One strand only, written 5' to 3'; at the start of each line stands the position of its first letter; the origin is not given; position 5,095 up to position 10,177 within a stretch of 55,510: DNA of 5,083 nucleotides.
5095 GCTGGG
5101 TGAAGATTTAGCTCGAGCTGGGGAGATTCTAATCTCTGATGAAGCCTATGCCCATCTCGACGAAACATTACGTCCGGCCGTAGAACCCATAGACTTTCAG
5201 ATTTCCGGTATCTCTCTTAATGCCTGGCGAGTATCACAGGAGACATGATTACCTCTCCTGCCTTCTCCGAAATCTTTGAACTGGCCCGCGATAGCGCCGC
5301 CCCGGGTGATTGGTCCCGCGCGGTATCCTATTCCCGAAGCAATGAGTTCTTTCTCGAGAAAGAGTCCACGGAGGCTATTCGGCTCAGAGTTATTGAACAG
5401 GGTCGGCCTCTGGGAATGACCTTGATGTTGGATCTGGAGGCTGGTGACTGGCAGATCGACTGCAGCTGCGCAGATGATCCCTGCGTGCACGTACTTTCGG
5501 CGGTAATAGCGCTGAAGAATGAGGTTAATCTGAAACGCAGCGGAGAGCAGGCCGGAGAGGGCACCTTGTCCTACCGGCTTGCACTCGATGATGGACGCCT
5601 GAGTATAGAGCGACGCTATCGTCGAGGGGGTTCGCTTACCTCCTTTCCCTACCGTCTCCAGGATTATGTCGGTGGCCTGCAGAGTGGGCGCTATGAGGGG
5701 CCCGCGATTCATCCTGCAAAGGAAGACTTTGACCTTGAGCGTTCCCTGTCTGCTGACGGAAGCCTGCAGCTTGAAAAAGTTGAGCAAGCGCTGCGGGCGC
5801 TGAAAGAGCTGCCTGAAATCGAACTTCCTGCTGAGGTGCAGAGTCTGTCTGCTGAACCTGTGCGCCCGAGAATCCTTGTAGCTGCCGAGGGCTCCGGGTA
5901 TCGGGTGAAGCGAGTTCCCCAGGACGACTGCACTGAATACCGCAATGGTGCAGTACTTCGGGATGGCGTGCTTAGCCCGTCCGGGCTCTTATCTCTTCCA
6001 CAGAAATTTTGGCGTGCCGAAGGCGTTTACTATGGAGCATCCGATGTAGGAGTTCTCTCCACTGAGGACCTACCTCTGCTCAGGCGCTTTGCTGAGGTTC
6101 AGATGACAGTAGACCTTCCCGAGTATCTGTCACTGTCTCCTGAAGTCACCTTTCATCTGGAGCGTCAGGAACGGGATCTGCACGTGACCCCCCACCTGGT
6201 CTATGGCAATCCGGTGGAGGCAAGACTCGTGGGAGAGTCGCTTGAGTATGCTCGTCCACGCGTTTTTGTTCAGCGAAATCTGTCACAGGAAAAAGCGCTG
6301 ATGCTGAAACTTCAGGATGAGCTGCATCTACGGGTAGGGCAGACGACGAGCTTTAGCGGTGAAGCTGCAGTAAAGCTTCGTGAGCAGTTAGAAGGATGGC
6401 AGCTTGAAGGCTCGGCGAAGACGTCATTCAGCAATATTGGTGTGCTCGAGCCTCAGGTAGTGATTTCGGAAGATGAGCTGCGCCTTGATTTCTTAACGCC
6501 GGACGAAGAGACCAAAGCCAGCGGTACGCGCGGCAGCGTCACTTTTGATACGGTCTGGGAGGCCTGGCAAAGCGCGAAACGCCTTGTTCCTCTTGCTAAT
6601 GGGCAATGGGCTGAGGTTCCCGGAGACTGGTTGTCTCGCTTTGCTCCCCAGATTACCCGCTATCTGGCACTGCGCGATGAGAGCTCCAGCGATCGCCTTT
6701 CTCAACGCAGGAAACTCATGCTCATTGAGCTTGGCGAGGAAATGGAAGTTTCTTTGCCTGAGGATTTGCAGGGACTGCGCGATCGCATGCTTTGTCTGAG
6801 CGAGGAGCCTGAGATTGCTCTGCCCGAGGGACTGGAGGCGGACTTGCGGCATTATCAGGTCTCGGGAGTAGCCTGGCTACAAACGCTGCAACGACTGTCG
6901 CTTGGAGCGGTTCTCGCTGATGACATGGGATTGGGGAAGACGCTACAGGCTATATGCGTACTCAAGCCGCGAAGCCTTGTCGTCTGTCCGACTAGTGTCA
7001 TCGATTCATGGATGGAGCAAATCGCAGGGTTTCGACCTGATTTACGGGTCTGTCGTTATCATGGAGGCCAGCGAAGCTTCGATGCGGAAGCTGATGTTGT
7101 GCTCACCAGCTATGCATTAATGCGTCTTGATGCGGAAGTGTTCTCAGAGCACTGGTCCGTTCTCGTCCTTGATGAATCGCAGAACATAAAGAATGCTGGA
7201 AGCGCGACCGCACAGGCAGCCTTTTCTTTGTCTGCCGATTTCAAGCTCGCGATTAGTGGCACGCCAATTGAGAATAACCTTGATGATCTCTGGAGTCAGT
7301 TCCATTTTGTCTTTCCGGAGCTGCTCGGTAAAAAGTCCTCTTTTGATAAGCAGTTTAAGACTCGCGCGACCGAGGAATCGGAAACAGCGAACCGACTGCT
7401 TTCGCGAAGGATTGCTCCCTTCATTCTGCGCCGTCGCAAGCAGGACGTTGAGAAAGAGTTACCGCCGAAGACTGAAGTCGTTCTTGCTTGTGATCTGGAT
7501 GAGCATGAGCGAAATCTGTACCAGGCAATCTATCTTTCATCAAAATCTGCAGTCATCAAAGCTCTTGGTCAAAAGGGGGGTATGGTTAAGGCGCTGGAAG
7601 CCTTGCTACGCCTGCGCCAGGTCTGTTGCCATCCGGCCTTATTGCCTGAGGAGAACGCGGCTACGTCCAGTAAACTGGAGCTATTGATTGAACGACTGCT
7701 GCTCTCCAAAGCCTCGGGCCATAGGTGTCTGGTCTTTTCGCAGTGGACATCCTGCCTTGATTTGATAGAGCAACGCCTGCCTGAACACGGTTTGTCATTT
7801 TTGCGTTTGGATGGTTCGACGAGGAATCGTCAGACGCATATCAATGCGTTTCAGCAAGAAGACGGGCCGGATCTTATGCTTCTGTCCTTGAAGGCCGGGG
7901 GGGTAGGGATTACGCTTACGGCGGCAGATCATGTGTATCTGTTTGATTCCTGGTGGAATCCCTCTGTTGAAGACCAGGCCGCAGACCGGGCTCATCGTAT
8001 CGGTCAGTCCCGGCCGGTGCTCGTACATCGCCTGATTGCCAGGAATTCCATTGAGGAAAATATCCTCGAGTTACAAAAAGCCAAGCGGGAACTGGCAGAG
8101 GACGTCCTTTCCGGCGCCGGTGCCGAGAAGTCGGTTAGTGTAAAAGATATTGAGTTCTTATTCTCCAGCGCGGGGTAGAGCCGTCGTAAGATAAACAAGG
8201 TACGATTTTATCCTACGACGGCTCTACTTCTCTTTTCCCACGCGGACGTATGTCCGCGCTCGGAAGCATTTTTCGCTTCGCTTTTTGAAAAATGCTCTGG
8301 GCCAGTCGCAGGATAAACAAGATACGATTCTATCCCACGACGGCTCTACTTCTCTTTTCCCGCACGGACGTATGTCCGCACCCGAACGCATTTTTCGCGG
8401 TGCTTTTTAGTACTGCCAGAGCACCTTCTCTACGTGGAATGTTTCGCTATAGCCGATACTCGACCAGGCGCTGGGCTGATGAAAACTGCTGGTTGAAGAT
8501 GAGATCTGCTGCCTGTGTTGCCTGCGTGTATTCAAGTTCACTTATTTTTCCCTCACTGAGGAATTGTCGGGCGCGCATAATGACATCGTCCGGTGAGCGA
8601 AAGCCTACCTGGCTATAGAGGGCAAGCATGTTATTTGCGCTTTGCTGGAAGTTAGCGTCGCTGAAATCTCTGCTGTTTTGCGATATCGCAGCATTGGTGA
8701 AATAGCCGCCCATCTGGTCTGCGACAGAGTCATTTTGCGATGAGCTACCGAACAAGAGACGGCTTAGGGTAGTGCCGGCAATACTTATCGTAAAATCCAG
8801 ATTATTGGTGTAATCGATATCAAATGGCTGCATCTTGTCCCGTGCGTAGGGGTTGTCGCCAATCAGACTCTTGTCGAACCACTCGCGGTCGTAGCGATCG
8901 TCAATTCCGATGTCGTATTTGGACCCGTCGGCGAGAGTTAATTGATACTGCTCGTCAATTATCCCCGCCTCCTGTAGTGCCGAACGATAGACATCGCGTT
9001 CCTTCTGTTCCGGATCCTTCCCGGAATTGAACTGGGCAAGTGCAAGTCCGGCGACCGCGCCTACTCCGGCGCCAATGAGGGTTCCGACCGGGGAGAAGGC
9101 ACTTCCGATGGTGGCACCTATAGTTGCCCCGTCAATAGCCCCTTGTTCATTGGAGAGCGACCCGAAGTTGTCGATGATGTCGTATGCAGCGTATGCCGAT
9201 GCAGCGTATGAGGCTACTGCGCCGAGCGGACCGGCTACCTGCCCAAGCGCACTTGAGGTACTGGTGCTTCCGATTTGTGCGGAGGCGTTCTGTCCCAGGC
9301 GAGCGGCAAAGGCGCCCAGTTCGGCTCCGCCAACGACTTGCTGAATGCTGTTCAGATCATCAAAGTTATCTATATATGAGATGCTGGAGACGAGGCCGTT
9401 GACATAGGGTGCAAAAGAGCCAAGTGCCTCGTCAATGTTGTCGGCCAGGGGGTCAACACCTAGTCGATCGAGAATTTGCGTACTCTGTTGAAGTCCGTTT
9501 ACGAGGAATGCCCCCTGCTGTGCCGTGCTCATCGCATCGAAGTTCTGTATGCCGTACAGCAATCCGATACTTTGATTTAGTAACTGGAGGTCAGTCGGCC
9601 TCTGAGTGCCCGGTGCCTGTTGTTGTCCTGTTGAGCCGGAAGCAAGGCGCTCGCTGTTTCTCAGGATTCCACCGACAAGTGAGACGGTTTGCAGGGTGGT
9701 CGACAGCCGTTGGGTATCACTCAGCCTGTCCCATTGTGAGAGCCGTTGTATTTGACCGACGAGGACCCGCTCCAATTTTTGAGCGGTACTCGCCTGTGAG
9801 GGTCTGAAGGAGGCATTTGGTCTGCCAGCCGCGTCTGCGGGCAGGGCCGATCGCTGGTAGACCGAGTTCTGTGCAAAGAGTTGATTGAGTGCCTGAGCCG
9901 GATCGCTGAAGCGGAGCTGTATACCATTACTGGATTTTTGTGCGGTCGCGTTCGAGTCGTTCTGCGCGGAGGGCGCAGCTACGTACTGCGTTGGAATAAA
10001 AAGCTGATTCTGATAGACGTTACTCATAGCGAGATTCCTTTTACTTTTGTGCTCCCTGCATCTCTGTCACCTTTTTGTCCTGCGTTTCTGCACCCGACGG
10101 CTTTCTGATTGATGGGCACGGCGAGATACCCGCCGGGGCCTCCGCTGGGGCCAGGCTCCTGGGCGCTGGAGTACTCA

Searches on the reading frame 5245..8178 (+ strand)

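Call 10: search_protein_families(library=pfam, proteins=[window:5245-8178:+], max_evalue=0.001)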
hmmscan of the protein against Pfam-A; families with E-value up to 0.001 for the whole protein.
window:5245-8178:+ (977 aa): 3 families
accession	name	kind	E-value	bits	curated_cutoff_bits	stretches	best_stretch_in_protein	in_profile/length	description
PF00176.29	SNF2-rel_dom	-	3.6e-64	217.1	24.9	1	537-798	1-289/290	SNF2-related domain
PF00271.37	Helicase_C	-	3.5e-20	72.7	23.5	1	810-920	2-110/110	Helicase conserved C-terminal domain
PF06733.21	DEAD_2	-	0.00046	20.3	21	1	590-656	93-163/172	DEAD_2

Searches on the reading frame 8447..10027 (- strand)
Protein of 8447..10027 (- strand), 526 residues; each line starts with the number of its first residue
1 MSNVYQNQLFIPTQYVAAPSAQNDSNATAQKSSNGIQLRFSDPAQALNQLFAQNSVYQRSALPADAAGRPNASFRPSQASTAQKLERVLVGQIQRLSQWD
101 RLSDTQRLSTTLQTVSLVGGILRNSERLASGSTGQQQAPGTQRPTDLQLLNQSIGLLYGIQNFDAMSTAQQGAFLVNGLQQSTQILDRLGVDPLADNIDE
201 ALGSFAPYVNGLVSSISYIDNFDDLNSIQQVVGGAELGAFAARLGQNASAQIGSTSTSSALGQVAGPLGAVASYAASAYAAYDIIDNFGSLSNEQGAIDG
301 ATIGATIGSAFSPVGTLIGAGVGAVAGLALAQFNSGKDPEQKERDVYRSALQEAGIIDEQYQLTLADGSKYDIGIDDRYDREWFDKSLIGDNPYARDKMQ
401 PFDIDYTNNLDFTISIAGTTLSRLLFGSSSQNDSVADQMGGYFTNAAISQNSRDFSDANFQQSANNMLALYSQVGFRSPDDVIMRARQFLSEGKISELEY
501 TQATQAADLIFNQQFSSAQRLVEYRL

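Call 10: search_protein_families(library=pfam, proteins=[window:8447-10027:-], max_evalue=0.001)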
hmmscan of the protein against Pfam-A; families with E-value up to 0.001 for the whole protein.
window:8447-10027:- (526 aa): 2 families
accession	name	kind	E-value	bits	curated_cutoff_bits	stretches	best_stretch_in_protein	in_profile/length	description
PF13488.11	Gly-zipper_Omp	-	0.00021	21.6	25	1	296-332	2-40/46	Glycine zipper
PF13441.11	Gly-zipper_YMGG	-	0.00044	20.3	28.9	1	295-330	5-42/45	YMGG-like Gly-zipper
